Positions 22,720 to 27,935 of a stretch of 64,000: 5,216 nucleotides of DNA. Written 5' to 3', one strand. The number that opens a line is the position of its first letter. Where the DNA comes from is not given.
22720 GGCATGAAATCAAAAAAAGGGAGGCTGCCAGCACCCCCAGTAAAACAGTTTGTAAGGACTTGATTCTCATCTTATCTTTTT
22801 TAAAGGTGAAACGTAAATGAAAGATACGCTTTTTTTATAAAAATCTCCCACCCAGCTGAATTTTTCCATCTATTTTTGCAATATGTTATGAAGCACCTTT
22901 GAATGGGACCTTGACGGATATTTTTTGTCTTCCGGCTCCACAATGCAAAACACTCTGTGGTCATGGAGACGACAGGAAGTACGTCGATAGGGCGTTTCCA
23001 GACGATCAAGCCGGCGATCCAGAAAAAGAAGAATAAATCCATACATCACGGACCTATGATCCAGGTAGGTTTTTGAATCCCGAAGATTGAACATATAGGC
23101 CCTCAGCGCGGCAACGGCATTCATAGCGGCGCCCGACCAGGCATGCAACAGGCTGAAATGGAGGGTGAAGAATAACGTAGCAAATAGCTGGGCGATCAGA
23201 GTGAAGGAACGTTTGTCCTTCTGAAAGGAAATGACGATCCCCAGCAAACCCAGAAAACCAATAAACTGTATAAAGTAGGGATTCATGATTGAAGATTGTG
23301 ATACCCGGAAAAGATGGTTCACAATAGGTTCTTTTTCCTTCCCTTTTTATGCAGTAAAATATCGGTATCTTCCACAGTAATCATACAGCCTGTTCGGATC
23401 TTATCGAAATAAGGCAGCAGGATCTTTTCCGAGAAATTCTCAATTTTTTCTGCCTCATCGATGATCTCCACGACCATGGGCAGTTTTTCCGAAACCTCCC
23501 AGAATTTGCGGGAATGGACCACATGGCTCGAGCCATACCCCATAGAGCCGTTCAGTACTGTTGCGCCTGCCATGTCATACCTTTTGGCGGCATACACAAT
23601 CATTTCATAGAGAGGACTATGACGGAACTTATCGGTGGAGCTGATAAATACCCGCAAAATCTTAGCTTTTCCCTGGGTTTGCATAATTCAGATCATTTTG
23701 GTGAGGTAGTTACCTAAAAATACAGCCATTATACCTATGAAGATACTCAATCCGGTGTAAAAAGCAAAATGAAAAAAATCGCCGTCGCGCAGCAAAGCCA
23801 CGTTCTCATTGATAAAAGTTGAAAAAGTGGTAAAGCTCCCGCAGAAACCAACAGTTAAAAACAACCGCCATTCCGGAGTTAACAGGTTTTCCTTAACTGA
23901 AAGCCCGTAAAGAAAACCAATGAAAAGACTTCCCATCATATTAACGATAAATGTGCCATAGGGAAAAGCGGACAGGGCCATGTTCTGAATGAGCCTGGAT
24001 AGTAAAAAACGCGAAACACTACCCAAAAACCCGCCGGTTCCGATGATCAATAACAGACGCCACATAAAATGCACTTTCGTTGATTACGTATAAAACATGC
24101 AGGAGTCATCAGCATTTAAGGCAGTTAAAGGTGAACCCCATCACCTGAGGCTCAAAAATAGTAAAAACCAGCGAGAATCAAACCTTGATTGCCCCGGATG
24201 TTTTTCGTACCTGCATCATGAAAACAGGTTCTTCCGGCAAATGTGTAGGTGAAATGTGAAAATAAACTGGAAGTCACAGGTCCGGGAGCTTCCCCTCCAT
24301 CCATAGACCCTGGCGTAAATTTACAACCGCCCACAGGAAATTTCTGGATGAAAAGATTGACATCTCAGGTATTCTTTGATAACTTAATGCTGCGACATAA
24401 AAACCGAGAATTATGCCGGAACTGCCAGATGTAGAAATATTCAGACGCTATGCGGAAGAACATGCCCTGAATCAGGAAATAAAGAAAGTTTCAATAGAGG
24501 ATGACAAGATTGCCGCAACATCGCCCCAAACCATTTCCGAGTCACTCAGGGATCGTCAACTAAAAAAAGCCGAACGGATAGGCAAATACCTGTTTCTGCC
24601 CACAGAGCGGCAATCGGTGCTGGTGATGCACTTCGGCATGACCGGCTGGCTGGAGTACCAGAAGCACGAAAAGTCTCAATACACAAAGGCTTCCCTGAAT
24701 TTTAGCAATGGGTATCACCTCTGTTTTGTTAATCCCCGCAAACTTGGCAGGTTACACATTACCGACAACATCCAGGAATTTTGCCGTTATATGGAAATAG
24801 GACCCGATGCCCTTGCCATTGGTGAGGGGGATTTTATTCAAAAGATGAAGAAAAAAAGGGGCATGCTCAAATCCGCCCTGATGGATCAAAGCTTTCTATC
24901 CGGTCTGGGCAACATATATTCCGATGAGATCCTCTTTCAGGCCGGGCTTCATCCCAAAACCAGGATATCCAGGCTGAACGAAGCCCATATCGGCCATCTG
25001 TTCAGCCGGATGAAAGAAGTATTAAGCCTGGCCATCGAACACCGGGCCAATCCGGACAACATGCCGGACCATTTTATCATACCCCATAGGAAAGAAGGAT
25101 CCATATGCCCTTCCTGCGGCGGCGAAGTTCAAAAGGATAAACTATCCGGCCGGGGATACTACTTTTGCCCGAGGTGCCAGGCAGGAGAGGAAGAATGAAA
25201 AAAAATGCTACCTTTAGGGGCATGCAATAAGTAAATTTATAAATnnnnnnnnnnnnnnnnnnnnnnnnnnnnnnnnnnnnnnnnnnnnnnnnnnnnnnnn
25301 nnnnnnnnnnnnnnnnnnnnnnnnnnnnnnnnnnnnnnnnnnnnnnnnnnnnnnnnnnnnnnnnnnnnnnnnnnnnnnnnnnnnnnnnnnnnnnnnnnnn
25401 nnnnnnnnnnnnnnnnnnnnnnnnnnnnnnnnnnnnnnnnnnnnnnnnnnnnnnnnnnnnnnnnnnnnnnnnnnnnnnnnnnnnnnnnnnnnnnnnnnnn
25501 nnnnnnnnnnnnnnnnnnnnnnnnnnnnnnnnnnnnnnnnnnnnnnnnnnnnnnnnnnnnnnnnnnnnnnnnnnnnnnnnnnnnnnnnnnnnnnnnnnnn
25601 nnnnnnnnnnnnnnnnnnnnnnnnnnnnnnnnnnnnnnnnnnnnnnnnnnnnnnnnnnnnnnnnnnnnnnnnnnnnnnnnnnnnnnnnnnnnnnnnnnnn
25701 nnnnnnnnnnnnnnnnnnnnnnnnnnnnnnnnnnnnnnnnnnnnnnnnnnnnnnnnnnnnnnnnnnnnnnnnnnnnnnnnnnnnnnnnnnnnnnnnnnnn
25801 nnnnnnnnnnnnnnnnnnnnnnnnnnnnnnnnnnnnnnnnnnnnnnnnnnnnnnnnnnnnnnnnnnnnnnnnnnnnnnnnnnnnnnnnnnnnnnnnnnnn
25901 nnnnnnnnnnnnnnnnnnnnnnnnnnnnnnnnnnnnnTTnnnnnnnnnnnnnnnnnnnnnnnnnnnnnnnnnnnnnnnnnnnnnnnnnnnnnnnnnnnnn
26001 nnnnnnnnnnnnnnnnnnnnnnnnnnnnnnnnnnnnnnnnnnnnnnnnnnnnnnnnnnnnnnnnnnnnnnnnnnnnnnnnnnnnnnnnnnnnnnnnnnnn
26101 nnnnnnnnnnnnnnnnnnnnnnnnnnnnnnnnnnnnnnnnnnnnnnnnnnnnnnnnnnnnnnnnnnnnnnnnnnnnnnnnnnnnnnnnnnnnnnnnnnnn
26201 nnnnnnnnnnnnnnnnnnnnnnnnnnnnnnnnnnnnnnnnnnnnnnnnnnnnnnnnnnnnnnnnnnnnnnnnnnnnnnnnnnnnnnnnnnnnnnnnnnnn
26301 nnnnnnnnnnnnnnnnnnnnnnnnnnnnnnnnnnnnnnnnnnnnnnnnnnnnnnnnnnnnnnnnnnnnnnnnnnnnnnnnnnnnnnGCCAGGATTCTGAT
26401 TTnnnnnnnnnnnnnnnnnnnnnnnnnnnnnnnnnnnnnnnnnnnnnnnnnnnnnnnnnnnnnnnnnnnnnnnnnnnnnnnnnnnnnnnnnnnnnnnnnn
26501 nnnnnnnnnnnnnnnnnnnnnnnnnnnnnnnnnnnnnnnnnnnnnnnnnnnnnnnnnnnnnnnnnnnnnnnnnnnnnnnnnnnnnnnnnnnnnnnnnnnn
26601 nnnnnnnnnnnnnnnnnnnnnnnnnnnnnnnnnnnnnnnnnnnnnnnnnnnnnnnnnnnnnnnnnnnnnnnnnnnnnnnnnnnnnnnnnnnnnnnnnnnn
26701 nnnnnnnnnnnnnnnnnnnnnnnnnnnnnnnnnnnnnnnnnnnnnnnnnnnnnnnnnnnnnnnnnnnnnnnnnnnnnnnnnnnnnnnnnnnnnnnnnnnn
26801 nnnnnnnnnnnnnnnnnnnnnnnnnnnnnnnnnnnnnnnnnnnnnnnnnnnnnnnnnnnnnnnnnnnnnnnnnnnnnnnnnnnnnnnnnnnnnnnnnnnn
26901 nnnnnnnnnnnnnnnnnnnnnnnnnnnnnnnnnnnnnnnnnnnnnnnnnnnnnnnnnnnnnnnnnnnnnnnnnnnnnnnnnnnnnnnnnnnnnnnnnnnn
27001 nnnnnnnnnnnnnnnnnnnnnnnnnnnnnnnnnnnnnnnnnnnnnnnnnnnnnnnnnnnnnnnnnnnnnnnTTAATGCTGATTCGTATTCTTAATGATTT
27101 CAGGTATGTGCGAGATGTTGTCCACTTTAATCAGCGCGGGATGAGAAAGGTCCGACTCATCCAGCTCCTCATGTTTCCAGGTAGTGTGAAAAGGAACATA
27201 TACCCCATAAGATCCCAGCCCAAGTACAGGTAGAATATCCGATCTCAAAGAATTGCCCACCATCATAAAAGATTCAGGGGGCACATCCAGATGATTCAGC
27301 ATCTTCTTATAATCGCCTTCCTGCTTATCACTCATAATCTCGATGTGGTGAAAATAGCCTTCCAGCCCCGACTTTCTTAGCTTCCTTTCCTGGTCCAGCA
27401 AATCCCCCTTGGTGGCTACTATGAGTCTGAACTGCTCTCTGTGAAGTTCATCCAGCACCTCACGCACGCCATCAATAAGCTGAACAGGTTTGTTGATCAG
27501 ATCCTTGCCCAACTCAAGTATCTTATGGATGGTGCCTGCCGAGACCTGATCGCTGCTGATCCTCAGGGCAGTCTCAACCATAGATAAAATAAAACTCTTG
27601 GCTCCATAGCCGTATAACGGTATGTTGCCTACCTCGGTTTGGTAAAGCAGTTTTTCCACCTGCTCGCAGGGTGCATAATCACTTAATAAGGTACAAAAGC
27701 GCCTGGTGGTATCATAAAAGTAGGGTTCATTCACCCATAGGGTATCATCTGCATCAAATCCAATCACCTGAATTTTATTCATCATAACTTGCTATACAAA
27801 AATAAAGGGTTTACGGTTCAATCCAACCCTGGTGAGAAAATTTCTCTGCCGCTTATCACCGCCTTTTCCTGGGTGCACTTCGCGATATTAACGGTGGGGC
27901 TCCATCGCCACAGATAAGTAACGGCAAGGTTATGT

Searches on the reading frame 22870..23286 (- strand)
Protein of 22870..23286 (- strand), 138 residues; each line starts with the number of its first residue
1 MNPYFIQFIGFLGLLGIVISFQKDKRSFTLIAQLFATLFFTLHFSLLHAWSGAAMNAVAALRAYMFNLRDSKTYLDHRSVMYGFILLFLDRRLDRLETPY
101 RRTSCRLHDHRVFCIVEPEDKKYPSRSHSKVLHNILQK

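Call 82: search_protein_families(library=pfam, max_evalue=0.00001, proteins=[window:22870-23286:-])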
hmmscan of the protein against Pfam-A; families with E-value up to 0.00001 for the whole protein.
window:22870-23286:- (138 aa): 1 family
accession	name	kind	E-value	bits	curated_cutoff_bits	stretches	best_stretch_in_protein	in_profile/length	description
PF10688.14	Imp-YgjV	-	1.4e-11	44.9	23.5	1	5-72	2-69/159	Bacterial inner membrane protein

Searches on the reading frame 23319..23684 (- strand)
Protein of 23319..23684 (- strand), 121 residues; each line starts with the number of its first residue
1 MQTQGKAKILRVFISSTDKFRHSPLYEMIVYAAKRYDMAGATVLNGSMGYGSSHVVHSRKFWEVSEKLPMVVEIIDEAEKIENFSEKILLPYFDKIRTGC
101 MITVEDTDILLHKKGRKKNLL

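Call 82: search_protein_families(library=pfam, max_evalue=0.00001, proteins=[window:23319-23684:-])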
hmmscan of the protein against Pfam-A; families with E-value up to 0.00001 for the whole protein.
window:23319-23684:- (121 aa): 1 family
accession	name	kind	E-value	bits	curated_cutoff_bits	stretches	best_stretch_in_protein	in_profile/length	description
PF02641.20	DUF190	-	1.8e-28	99.1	23.4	1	8-108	1-96/97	Uncharacterized ACR, COG1993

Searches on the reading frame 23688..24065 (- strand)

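Call 82: search_protein_families(library=pfam, max_evalue=0.00001, proteins=[window:23688-24065:-])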
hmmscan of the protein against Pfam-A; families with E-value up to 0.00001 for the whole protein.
window:23688-24065:- (125 aa): 1 family
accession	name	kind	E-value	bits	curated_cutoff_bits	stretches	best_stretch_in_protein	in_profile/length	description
PF02537.21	CRCB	-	1.3e-31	109.4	32.9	1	6-118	1-102/103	CrcB-like protein, Camphor Resistance (CrcB)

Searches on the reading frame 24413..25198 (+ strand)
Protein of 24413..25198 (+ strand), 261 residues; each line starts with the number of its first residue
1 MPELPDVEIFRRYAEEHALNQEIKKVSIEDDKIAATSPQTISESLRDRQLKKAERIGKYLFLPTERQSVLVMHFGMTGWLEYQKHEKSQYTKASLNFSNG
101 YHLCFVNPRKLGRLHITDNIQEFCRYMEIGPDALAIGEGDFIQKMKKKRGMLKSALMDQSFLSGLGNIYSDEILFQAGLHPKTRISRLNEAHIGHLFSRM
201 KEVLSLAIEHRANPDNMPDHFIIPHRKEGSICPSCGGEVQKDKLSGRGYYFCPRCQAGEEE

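Call 83: search_protein_families(library=pfam, max_evalue=0.00001, proteins=[window:24413-25198:+])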
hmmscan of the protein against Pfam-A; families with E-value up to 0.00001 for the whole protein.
window:24413-25198:+ (261 aa): 3 families
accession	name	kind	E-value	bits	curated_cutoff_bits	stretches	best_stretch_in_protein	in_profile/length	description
PF01149.29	Fapy_DNA_glyco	-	9.2e-31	107.3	25.5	1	1-114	1-117/117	Formamidopyrimidine-DNA glycosylase N-terminal domain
PF06831.19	H2TH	-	2.6e-20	72.7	34.7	1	139-210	13-84/93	Formamidopyrimidine-DNA glycosylase H2TH domain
PF06827.20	zf-FPG_IleRS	-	5.8e-08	32.9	21.3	1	232-256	4-28/30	Zinc finger found in FPG and IleRS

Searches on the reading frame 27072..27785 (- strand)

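Call 83: search_protein_families(library=pfam, max_evalue=0.00001, proteins=[window:27072-27785:-])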
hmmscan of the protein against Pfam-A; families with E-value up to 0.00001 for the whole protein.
window:27072-27785:- (237 aa): 2 families
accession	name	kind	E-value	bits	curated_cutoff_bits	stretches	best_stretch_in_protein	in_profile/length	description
PF00702.32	Hydrolase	-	2.6e-14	54.5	26.4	1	5-184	1-184/191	haloacid dehalogenase-like hydrolase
PF13419.12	HAD_2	-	3.8e-11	43.9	23.8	1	72-184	48-165/178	Haloacid dehalogenase-like hydrolase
